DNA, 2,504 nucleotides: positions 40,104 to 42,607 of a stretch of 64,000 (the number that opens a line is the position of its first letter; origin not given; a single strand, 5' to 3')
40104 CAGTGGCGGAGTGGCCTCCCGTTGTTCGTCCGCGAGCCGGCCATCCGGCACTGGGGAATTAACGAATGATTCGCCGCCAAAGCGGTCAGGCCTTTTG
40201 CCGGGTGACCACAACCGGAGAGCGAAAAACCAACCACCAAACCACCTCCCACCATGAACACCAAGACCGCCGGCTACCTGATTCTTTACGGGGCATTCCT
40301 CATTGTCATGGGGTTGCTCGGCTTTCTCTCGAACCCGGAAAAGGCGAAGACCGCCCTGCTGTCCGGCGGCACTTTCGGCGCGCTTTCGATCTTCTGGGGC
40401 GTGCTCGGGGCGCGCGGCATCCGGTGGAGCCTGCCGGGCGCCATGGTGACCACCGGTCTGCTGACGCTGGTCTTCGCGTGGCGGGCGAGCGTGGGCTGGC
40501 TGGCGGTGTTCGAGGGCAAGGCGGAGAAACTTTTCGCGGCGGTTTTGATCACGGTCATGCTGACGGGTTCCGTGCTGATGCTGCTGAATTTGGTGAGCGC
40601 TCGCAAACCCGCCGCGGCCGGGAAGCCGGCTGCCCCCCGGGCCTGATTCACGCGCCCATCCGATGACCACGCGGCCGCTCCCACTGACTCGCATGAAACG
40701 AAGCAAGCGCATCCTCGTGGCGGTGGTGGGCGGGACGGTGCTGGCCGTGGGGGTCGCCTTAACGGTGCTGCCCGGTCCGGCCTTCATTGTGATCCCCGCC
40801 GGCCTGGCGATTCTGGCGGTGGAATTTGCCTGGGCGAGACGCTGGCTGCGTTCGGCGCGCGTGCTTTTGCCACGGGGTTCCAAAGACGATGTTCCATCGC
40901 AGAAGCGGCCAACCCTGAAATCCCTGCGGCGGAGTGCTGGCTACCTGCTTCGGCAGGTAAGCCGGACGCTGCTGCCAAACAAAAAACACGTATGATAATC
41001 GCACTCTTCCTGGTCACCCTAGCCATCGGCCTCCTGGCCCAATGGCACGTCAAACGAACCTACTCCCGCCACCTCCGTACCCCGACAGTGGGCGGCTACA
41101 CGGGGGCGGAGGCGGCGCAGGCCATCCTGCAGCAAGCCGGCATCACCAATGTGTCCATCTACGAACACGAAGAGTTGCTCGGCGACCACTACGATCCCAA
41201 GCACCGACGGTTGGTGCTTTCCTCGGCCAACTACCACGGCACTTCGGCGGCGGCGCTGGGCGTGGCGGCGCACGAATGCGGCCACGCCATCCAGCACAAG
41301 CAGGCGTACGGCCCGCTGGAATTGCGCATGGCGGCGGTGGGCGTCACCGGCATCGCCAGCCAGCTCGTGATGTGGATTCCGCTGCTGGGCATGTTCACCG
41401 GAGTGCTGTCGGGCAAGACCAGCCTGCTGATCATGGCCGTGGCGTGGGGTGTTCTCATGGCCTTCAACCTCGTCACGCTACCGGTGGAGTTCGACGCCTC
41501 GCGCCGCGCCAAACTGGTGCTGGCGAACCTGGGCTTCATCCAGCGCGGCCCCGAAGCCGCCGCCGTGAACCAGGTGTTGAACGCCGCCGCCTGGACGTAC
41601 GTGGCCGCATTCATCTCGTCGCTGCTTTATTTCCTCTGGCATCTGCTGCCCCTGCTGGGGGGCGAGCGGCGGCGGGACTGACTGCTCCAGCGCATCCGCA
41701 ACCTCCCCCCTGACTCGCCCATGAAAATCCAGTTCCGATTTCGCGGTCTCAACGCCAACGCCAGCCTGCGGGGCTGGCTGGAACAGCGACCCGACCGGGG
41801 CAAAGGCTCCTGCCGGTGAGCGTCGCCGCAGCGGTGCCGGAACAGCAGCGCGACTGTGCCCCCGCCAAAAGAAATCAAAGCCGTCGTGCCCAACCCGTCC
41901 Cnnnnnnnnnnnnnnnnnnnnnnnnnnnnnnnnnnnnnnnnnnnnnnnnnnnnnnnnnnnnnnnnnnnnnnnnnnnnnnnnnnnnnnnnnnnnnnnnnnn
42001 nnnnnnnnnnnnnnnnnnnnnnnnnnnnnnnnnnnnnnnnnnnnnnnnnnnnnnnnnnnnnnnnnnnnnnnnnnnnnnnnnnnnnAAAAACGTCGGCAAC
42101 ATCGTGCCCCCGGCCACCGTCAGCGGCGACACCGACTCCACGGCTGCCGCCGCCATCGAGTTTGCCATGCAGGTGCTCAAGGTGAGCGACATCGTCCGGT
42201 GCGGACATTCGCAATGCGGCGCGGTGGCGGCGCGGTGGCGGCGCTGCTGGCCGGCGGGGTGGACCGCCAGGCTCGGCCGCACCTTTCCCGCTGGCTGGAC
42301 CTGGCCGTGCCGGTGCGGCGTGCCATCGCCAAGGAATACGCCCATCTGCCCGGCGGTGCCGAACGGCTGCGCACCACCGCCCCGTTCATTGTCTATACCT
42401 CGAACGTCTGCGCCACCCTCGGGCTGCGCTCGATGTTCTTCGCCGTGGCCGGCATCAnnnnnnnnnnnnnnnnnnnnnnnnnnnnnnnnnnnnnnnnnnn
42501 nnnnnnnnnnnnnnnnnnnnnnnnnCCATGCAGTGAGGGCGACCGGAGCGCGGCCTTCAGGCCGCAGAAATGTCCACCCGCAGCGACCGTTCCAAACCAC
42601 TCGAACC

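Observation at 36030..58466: Candidate stress/hypoxia-type fermentation island: USP domains, P-type ATPases, LdhA, phosphoketolase-acetate kinase, plus decayed hpf, CA, TerC and glgP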

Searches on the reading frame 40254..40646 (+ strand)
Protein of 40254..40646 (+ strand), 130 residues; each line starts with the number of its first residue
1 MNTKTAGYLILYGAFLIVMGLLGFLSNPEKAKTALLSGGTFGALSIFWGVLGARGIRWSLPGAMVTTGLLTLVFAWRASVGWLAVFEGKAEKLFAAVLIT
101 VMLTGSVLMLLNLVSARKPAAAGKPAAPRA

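Call 16: search_protein_families(library=pfam, proteins=[window:40254-40646:+], max_evalue=1)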
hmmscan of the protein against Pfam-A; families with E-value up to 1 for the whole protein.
window:40254-40646:+ (130 aa): 2 families
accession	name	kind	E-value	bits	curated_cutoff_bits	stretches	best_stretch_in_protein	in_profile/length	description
PF03647.18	Tmemb_14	-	0.00014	22.9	24.8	1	10-80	3-71/92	Transmembrane proteins 14C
PF02694.21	UPF0060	-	0.0075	16.9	24.9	1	3-78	29-107/107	Uncharacterised BCR, YnfA/UPF0060 family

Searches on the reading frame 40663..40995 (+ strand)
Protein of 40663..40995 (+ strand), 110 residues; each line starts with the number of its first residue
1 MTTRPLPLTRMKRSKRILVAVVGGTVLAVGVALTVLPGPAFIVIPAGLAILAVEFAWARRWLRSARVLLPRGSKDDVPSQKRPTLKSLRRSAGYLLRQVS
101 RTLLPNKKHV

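Call 16: search_protein_families(library=pfam, proteins=[window:40663-40995:+], max_evalue=1)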
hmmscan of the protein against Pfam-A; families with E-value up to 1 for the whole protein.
window:40663-40995:+ (110 aa): 4 families
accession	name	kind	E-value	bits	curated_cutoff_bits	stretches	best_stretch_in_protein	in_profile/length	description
PF09656.15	PGPGW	-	2e-16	59.7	23.3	1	16-65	1-50/53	Putative transmembrane protein (PGPGW)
PF13796.11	Sensor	-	0.011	16.1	28.2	1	18-97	3-83/162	Putative sensor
PF25587.1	Rv2743c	-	0.074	13.1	27.7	1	10-103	24-119/237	Rv2743c family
PF10003.15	DUF2244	-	0.25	11.5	27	1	13-64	10-60/138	Integral membrane protein (DUF2244)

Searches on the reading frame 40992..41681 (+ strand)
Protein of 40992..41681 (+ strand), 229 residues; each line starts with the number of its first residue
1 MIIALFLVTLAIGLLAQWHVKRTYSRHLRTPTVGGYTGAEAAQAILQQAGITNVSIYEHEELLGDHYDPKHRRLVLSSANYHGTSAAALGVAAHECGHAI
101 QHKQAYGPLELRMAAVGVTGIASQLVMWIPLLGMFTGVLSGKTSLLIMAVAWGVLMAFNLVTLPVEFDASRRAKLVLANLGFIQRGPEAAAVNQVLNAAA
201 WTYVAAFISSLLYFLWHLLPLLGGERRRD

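Call 5: search_protein_families(library=pfam, proteins=[window:40992-41681:+], max_evalue=0.001)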
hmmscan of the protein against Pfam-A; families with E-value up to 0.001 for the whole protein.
window:40992-41681:+ (229 aa): 2 families
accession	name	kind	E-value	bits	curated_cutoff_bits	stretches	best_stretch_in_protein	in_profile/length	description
PF04298.18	Zn_peptidase_2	-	5.1e-68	229.3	27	1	3-217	2-213/218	Putative neutral zinc metallopeptidase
PF20573.4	DUF6782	-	0.00087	19.1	27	0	45-107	47-109/241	Putative metallopeptidase family (DUF6782)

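Call 44: search_protein_families(library=ncbifam, proteins=[window:40992-41681:+], max_evalue=0.00001)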
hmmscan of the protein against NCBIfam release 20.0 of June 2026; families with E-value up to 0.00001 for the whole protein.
window:40992-41681:+ (229 aa): 0 families

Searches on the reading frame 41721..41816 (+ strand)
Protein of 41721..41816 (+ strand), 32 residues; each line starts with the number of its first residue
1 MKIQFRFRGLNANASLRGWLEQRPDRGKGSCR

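Call 16: search_protein_families(library=pfam, proteins=[window:41721-41816:+], max_evalue=1)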
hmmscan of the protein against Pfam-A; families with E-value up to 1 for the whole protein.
seq(32 aa): 0 families

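Call 18: search_solved_structures(query=window:41721-41816:+, max_evalue=10, show_alignments=2)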
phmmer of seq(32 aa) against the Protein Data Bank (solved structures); distinct sequences matched with E-value up to 10: 0.

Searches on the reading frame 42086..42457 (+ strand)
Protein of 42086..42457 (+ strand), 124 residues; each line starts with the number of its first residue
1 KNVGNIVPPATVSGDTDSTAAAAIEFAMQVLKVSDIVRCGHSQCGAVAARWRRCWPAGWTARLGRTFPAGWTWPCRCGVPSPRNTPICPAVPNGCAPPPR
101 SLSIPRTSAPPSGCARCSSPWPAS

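Call 16: search_protein_families(library=pfam, proteins=[window:42086-42457:+], max_evalue=1)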
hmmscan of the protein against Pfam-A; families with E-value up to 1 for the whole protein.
seq(124 aa): 1 family
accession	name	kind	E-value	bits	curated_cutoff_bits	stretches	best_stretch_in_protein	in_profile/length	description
PF00484.24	Pro_CA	-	8.5e-13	49.3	25.7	1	1-50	28-71/156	Carbonic anhydrase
